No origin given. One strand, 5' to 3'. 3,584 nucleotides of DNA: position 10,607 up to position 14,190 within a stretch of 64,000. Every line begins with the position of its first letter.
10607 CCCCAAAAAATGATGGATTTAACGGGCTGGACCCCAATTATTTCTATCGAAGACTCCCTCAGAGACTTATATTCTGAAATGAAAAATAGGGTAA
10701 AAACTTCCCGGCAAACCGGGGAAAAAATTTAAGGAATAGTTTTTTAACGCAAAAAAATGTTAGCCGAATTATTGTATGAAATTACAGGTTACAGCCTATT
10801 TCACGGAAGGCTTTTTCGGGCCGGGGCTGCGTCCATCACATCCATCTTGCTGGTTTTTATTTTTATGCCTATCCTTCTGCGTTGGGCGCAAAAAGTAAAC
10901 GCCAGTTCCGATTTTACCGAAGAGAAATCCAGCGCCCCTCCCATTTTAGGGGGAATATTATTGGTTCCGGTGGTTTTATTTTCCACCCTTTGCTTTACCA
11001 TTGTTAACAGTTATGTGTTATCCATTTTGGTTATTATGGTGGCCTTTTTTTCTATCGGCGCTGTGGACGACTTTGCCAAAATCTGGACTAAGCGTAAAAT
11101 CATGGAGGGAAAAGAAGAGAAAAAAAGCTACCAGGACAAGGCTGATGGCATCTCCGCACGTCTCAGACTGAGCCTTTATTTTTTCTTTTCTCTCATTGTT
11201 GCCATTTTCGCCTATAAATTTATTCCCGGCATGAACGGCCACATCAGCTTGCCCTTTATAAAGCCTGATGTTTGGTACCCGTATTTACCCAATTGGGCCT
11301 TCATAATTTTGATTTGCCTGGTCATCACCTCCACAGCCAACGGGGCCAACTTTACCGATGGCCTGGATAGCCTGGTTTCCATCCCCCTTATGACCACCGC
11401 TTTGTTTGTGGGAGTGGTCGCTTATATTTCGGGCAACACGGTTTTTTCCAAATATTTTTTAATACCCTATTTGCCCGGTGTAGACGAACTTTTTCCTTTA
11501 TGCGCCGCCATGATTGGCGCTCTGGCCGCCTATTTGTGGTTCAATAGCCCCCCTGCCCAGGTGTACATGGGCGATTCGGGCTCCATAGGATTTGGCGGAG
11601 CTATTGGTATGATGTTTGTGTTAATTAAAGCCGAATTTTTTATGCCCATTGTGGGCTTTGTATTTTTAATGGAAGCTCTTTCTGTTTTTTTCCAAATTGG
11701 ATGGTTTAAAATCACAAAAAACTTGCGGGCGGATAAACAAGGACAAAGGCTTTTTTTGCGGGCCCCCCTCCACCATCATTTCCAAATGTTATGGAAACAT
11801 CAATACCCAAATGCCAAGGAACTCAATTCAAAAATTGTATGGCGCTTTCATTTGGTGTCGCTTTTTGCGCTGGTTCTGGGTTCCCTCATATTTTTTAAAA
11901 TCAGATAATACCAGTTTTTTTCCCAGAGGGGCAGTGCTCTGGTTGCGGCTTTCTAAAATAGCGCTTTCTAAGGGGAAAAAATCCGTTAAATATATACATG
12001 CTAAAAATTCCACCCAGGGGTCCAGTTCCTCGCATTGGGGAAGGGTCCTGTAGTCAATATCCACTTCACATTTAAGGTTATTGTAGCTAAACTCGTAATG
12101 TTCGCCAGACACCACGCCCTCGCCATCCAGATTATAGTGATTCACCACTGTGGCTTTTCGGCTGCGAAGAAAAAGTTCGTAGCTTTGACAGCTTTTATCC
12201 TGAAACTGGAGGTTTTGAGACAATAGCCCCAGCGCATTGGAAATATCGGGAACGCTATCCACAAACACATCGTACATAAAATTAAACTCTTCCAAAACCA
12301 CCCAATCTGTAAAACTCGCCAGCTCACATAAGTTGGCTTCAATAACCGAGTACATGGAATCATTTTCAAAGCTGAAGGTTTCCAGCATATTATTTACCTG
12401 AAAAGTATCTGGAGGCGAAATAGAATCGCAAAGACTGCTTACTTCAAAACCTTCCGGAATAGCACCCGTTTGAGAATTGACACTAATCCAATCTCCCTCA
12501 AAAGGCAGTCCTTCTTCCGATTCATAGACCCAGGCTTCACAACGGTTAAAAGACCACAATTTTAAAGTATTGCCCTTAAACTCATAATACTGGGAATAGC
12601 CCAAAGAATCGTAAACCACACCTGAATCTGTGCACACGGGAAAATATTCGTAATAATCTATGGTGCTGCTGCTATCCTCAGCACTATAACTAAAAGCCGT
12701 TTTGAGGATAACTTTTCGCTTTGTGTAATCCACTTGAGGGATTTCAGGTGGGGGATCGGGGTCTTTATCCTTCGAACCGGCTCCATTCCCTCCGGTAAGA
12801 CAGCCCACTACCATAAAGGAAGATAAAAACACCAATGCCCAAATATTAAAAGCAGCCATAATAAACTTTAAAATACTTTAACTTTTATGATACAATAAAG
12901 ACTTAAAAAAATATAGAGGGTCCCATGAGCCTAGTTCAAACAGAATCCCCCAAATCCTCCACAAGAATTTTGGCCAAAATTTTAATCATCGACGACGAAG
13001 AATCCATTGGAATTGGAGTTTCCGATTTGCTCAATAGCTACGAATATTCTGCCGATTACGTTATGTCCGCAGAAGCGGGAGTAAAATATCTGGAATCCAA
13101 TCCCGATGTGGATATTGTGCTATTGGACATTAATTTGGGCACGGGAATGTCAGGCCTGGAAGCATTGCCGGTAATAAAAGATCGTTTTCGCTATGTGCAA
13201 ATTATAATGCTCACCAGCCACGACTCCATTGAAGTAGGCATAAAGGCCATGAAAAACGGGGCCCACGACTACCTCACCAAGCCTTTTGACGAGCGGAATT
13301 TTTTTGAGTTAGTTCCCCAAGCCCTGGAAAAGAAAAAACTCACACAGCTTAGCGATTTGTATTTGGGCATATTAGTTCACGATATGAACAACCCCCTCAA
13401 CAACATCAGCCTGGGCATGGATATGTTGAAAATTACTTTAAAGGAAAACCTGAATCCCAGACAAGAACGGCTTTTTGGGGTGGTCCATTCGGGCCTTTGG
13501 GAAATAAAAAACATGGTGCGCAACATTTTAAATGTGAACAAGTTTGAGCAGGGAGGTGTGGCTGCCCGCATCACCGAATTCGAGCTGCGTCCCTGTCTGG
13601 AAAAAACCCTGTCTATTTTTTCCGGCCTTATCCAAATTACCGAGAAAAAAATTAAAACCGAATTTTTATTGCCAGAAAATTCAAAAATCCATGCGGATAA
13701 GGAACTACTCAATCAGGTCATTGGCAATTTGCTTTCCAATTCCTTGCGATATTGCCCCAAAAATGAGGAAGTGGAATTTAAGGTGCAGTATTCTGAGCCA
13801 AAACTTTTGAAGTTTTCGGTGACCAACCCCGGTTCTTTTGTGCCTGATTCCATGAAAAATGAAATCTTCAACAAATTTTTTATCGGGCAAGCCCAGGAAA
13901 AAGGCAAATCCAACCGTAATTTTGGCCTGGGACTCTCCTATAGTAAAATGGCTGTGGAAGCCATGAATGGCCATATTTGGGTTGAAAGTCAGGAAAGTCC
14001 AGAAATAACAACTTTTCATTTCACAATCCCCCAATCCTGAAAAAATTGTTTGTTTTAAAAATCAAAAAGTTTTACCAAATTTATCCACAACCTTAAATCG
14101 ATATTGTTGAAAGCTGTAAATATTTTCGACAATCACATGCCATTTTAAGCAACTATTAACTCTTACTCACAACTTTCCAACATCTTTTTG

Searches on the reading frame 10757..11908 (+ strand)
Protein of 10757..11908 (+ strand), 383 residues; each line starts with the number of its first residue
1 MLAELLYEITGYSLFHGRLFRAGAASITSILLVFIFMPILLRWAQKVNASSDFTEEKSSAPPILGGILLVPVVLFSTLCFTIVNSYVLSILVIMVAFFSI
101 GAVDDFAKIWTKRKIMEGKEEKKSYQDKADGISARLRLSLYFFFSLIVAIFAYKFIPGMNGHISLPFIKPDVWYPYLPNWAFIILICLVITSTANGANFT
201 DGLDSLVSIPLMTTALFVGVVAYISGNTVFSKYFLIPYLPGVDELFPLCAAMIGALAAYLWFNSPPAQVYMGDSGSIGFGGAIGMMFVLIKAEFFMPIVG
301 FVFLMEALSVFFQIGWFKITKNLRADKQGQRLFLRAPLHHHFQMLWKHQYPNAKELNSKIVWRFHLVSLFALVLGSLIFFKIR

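Call 71: search_protein_families(library=pfam, proteins=[window:10757-11908:+], max_evalue=0.0001)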
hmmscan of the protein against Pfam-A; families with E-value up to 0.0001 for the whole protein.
window:10757-11908:+ (383 aa): 1 family
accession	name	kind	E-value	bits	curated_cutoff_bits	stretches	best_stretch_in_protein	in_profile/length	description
PF00953.26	Glycos_transf_4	-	1.9e-22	80.4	27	1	88-289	2-158/160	Glycosyl transferase family 4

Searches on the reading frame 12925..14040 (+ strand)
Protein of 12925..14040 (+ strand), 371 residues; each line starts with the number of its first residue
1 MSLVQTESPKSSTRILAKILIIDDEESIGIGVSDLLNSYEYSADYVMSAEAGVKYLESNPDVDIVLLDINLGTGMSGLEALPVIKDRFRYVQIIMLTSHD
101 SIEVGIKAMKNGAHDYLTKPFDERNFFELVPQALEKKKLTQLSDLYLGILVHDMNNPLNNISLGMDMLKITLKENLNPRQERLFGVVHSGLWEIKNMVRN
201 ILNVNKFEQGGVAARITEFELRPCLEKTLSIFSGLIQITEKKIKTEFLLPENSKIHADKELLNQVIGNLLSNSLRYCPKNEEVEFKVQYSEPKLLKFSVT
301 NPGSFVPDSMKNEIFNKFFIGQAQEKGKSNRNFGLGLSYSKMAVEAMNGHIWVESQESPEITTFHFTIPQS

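Call 4: search_protein_families(library=pfam, proteins=[window:12925-14040:+])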
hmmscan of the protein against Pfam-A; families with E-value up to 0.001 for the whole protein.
window:12925-14040:+ (371 aa): 3 families
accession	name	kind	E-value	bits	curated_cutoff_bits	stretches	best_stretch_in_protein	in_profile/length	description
PF00072.30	Response_reg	-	1.2e-22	80.6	30.2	1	19-129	1-109/111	Response regulator receiver domain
PF02518.31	HATPase_c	-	3.5e-18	66.5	26.4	1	258-370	2-109/111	Histidine kinase-, DNA gyrase B-, and HSP90-like ATPase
PF00512.31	HisKA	-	3e-07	30.8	26.9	1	148-210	7-66/66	His Kinase A (phospho-acceptor) domain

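Call 33: search_protein_families(library=ncbifam, proteins=[window:12925-14040:+], max_evalue=0.00001)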
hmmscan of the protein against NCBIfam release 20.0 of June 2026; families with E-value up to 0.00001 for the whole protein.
window:12925-14040:+ (371 aa): 130 families (the best 25 are shown)
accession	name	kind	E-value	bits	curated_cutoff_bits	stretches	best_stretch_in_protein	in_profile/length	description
NF041832.1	near_NosP_CTERM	subfamily_domain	6.1e-34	117.7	400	2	147-369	11-224/370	NahK/ErcS family hybrid sensor histidine kinase/response regulator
NF041880.1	EPS_EpsF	equivalog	6.9e-34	117.2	900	2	141-369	272-492/492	response regulator EpsF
NF006800.0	PRK09303.1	equivalog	1e-30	106.9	342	1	137-369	145-376/383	histidine kinase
NF008302.0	PRK11091.1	equivalog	2.4e-27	95.5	838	1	149-368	289-503/779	aerobic respiration two-component sensor histidine kinase ArcB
TIGR02956.1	TMAO_torS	equivalog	2.7e-26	92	676.5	1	146-369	467-681/967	TMAO reductase system sensor histidine kinase/response regulator TorS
NF045595.1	HK_scytonemin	equivalog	1.4e-25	89.8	865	1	130-369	401-634/637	scytonemin biosynthesis sensor histidine kinase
NF008312.0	PRK11100.1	equivalog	2.6e-25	89.2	356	1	144-358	257-463/477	two-component system sensor histidine kinase CreC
NF046044.1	PnpS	equivalog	2.8e-25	89.2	400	1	189-369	215-390/390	two-component system histidine kinase PnpS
NF041947.1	LuxQ_Vibrio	equivalog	2.7e-23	81.8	1200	1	146-369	475-695/843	quorum-sensing autoinducer 2 sensor kinase/phosphatase LuxQ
TIGR01386.1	cztS_silS_copS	subfamily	3.3e-22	79.1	292.55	1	151-369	249-457/457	heavy metal sensor histidine kinase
NF033092.0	HK_WalK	equivalog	1e-21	77.2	725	1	196-369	424-593/594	cell wall metabolism sensor histidine kinase WalK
NF008318.0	PRK11107.1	equivalog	1.9e-21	75.9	890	2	146-369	296-517/920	two-component sensor histidine kinase BarA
NF047465.1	hybrid_HK_LvrA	exception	6.7e-21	74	1200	1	138-356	197-409/819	hybrid histidine kinase/response regulator LvrA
NF033091.0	HK_VanS_ACDEFG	equivalog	7.6e-21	74.5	400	1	149-368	80-292/293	vancomycin resistance histidine kinase VanS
NF053520.1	HK_Porph_FimS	equivalog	8.4e-20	70.6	600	1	137-370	385-617/618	sensor histidine kinase FimS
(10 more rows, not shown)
